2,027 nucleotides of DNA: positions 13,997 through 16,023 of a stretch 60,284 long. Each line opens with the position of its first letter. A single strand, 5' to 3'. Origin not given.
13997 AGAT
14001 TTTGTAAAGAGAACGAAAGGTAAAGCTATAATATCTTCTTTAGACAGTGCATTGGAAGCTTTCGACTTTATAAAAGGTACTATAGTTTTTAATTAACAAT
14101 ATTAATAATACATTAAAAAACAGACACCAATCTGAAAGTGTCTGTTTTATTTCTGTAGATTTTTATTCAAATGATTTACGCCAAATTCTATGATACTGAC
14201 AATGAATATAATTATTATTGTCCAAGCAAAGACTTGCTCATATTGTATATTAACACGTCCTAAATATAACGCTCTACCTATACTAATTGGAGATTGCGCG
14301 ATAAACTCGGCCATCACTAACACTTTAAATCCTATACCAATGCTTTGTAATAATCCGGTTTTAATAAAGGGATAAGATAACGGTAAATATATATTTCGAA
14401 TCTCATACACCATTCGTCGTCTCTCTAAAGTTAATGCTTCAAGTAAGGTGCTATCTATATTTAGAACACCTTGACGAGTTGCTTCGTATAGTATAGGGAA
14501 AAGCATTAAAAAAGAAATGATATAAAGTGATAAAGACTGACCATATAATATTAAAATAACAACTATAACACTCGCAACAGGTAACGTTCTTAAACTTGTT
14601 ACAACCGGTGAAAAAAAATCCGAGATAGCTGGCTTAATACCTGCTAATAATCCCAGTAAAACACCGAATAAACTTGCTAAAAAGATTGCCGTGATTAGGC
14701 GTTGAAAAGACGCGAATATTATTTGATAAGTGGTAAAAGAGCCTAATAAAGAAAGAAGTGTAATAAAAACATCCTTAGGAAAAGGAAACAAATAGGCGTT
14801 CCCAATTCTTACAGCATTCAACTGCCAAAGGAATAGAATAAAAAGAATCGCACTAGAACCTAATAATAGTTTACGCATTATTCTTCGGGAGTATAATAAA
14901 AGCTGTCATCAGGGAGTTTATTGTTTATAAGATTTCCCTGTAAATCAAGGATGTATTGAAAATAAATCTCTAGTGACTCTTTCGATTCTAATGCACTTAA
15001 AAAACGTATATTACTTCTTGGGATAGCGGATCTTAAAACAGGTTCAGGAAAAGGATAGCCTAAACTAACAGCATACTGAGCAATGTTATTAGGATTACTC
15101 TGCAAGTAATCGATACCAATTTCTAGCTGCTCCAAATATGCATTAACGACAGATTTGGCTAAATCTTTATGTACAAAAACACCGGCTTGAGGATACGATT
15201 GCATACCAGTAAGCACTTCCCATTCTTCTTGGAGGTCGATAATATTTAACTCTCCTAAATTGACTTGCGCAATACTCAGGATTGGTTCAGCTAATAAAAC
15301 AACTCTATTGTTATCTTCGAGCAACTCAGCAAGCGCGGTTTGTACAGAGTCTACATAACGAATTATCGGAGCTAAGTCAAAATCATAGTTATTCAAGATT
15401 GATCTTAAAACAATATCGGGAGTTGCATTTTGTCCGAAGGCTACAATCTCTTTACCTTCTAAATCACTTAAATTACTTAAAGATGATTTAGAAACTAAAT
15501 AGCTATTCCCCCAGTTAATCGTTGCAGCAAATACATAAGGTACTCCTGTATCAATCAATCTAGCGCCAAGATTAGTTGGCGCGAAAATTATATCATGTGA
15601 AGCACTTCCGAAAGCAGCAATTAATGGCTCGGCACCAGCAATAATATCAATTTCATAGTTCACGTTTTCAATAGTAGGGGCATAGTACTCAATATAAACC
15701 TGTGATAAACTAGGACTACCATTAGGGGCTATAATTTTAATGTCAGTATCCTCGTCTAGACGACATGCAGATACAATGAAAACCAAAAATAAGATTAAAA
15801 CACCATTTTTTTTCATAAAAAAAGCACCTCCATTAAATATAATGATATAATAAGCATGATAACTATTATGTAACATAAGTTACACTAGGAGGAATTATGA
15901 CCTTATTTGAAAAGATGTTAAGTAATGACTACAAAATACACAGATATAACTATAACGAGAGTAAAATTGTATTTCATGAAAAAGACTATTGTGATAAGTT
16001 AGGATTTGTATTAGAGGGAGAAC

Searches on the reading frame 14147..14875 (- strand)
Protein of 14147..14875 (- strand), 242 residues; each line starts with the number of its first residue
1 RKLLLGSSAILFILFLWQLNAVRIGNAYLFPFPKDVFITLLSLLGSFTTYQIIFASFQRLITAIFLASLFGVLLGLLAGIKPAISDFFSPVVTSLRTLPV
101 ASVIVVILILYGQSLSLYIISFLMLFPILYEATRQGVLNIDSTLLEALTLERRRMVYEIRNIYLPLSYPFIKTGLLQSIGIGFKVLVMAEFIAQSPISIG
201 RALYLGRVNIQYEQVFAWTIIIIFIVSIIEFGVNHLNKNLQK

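Call 90: search_protein_families(library=pfam, proteins=[window:14147-14875:-], max_evalue=0.00001)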
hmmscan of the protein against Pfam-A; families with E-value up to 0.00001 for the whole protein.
window:14147-14875:- (242 aa): 1 family
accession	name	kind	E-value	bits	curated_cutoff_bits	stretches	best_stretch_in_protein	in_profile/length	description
PF00528.27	BPD_transp_1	-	3.2e-14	53.5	26.4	1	71-239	1-181/184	Binding-protein-dependent transport system inner membrane component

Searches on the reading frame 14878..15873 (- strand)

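Call 90: search_protein_families(library=pfam, proteins=[window:14878-15873:-], max_evalue=0.00001)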
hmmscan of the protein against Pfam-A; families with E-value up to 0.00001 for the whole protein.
window:14878-15873:- (331 aa): 1 family
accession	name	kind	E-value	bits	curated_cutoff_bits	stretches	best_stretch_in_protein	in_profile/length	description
PF02621.19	VitK2_biosynth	-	2e-09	37.7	26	1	125-268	77-213/252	Menaquinone biosynthesis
